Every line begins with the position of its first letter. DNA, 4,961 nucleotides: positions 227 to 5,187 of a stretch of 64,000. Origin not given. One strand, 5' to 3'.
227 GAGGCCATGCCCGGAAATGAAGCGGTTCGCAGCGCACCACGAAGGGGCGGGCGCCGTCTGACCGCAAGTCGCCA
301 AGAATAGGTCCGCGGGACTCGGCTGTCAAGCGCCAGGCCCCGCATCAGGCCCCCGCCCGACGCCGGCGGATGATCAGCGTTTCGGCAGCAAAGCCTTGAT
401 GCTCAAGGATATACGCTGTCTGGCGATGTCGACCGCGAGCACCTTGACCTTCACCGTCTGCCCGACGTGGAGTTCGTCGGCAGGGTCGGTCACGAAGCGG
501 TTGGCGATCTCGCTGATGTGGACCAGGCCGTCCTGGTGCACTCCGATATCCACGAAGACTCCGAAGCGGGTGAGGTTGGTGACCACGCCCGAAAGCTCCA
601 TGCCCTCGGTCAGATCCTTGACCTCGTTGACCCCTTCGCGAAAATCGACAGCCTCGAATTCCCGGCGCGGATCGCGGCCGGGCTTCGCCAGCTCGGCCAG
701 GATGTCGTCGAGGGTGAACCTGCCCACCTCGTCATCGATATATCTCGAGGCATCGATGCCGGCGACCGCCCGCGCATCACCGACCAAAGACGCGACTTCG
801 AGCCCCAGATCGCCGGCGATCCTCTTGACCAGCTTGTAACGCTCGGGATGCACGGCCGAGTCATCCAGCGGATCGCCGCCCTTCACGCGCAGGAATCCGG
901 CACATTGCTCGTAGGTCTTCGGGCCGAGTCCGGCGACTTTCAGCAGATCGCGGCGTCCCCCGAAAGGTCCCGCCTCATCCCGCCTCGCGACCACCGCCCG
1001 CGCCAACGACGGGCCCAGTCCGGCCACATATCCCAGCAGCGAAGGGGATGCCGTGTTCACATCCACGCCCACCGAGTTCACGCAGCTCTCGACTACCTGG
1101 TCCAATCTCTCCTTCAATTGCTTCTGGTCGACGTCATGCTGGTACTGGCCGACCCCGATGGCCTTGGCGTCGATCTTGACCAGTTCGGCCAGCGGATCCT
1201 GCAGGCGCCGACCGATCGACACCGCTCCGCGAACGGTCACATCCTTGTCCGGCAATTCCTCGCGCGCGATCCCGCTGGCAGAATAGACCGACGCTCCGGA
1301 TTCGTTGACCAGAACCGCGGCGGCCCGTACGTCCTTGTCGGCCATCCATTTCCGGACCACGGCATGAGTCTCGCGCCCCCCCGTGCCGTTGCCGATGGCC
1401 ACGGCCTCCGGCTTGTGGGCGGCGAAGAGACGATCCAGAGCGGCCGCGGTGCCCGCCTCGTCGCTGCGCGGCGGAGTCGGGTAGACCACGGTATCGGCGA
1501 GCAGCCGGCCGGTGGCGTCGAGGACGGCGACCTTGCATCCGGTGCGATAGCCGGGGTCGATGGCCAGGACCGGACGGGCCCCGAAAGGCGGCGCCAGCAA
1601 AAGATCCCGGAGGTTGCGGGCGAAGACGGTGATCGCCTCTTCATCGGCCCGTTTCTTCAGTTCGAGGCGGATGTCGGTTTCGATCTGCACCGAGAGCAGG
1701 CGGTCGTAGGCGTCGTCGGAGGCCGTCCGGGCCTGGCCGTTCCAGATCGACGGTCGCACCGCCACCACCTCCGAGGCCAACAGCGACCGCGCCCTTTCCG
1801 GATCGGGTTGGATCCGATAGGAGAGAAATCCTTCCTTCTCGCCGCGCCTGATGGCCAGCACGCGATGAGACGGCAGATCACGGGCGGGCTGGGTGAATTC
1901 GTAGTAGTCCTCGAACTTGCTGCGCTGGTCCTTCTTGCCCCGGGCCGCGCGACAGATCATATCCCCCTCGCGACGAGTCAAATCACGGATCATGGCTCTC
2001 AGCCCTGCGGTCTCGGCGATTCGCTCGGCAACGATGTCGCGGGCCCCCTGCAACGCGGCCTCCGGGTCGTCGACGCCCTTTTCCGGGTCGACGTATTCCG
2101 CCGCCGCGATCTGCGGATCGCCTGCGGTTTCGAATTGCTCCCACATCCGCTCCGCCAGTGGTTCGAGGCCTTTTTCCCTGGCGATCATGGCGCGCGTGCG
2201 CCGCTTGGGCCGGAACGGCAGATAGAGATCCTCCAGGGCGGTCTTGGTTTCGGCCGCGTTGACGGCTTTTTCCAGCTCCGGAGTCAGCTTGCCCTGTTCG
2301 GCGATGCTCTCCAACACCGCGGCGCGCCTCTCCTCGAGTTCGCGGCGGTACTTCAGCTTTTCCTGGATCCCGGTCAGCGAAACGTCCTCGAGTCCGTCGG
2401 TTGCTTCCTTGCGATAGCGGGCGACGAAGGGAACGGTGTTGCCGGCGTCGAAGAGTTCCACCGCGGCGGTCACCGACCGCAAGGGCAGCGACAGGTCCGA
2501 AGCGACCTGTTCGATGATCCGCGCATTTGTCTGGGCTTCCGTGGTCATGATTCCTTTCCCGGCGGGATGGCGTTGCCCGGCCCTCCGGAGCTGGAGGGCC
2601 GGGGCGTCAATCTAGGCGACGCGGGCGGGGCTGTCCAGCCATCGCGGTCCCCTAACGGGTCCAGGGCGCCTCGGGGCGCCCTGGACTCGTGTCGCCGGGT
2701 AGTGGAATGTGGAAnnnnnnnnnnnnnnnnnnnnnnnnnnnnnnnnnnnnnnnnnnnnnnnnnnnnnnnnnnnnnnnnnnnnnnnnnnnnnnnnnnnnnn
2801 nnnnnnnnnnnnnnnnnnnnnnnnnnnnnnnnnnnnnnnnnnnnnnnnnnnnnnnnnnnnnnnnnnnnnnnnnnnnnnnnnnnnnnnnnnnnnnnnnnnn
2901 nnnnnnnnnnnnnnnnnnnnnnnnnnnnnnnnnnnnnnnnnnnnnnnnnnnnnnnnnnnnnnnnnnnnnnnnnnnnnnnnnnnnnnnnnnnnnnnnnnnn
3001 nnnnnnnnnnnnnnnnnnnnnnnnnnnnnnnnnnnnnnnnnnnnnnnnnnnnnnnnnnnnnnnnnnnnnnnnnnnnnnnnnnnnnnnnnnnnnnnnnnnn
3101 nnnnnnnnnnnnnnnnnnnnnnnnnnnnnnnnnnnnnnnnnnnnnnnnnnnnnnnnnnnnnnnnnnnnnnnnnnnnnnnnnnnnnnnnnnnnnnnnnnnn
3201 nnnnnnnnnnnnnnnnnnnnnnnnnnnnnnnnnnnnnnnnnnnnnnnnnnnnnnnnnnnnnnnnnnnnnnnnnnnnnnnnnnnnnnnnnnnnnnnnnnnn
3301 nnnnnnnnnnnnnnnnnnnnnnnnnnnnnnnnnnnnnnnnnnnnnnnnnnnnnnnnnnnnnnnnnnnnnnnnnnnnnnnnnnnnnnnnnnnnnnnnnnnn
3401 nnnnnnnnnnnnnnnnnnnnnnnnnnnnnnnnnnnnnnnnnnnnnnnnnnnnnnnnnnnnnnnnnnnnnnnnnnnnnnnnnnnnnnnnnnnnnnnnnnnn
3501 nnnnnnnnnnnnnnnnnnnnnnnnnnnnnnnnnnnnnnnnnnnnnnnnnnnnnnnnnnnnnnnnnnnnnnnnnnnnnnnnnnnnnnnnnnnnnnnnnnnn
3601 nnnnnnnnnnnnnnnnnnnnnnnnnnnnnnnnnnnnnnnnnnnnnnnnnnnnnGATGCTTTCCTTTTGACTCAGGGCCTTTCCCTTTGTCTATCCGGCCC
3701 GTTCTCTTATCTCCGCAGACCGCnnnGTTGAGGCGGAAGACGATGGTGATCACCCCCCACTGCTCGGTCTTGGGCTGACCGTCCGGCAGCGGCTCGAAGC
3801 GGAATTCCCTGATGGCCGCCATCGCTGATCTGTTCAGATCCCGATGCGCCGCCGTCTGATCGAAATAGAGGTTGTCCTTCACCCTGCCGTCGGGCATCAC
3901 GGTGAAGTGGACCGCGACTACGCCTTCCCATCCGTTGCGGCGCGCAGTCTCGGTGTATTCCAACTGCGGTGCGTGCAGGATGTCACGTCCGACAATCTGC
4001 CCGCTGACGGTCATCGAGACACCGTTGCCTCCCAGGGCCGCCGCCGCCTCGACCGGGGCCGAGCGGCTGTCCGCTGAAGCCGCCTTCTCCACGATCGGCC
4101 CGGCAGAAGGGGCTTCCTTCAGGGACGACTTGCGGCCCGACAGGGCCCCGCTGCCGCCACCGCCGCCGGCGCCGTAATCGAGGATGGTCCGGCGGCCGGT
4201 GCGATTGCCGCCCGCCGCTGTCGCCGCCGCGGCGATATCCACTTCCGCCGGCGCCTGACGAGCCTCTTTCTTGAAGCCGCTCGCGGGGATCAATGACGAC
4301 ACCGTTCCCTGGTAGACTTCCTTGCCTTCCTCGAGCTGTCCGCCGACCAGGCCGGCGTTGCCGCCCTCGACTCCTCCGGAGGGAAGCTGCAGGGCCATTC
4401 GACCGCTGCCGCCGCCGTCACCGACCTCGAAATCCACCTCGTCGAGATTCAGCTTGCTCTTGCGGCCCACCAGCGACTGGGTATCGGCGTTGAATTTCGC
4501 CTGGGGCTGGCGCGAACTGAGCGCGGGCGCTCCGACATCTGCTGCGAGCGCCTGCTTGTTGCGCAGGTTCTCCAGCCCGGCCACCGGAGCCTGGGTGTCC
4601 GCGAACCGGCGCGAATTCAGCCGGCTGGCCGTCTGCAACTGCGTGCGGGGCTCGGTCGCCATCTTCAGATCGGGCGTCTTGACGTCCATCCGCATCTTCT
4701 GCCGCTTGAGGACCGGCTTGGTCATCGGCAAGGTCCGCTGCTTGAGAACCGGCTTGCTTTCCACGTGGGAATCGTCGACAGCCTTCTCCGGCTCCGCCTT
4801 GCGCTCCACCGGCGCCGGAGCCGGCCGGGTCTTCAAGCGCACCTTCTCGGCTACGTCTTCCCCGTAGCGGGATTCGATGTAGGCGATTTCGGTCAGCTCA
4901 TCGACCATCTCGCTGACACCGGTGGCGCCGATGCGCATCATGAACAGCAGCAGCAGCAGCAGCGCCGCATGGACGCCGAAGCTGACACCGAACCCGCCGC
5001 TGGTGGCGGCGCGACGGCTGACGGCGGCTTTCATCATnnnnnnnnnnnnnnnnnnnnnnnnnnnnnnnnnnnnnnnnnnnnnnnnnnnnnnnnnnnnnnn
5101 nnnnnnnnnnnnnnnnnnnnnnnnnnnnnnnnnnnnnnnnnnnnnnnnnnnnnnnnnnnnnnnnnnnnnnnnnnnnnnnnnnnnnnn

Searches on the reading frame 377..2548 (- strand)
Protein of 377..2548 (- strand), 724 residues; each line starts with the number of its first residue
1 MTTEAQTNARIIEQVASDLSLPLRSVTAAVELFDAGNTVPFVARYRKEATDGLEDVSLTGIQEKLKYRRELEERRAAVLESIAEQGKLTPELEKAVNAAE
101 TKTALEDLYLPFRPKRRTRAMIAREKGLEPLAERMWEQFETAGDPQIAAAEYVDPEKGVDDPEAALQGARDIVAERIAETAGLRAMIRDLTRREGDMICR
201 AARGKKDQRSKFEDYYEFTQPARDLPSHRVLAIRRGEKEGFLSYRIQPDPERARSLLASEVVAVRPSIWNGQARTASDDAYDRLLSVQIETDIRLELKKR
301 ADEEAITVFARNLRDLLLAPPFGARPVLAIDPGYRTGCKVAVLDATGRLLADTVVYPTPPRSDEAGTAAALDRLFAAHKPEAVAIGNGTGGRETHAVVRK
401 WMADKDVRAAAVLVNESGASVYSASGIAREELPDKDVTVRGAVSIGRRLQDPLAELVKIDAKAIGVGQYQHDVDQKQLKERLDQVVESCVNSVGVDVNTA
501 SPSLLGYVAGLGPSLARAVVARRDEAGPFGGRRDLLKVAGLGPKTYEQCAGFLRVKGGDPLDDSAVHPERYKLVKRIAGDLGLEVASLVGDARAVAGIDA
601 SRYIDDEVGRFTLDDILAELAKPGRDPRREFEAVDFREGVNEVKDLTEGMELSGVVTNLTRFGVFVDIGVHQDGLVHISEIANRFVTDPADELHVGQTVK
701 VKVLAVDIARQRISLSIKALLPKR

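Call 58: search_protein_families(library=pfam, proteins=[window:377-2548:-], max_evalue=0.0001)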
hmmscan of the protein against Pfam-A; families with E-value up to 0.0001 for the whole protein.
window:377-2548:- (724 aa): 10 families
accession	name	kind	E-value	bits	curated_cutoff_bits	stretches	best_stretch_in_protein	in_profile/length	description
PF16921.10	Tex_YqgF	-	2.5e-46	157.6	27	1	326-450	2-126/126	Tex protein YqgF-like domain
PF22706.1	Tex_central_region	-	5.4e-38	131.2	27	1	143-309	4-178/178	Tex central region-like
PF12836.13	HHH_3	-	4e-26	91.3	27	1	490-554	1-65/65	Helix-hairpin-helix motif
PF09371.15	Tex_N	-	1.3e-25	89.3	32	1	10-82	2-74/75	Tex-like protein N-terminal domain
PF17674.7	HHH_9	-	1.3e-23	84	23.1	1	559-628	1-70/70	HHH domain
PF00575.29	S1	-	1.4e-22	80.3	22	1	647-718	3-74/74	S1 RNA binding domain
PF14635.12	HHH_7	-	4.5e-08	33.8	27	1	466-555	8-103/104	Helix-hairpin-helix motif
PF23459.1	S1_RRP5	-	1.8e-07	32.1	27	1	646-716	1-71/72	RRP5 S1 domain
PF14639.11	YqgF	-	9.9e-07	29.1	35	1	362-457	46-147/150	Holliday-junction resolvase-like of SPT6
PF03934.19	T2SSK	-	8.5e-05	23.3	24.2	0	495-541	1-47/63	Type II secretion system (T2SS), protein K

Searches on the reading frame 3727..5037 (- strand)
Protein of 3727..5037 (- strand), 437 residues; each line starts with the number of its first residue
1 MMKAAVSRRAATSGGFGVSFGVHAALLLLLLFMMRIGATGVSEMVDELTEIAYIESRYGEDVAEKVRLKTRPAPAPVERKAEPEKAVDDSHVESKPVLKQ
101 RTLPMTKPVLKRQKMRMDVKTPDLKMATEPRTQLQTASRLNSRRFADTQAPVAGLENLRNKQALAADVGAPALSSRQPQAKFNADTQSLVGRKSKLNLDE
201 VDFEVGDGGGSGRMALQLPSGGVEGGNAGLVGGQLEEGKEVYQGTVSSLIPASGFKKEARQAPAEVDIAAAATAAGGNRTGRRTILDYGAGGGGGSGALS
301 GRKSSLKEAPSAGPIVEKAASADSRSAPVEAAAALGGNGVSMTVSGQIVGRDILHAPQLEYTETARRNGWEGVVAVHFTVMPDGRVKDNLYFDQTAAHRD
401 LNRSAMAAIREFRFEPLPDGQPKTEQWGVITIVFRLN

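Call 58: search_protein_families(library=pfam, proteins=[window:3727-5037:-], max_evalue=0.0001)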
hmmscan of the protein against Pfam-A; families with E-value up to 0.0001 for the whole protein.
window:3727-5037:- (437 aa): 1 family
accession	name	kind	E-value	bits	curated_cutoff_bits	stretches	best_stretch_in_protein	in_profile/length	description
PF03544.19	TonB_C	-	3.2e-13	50.4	24.6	1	357-436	1-79/79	Gram-negative bacterial TonB protein C-terminal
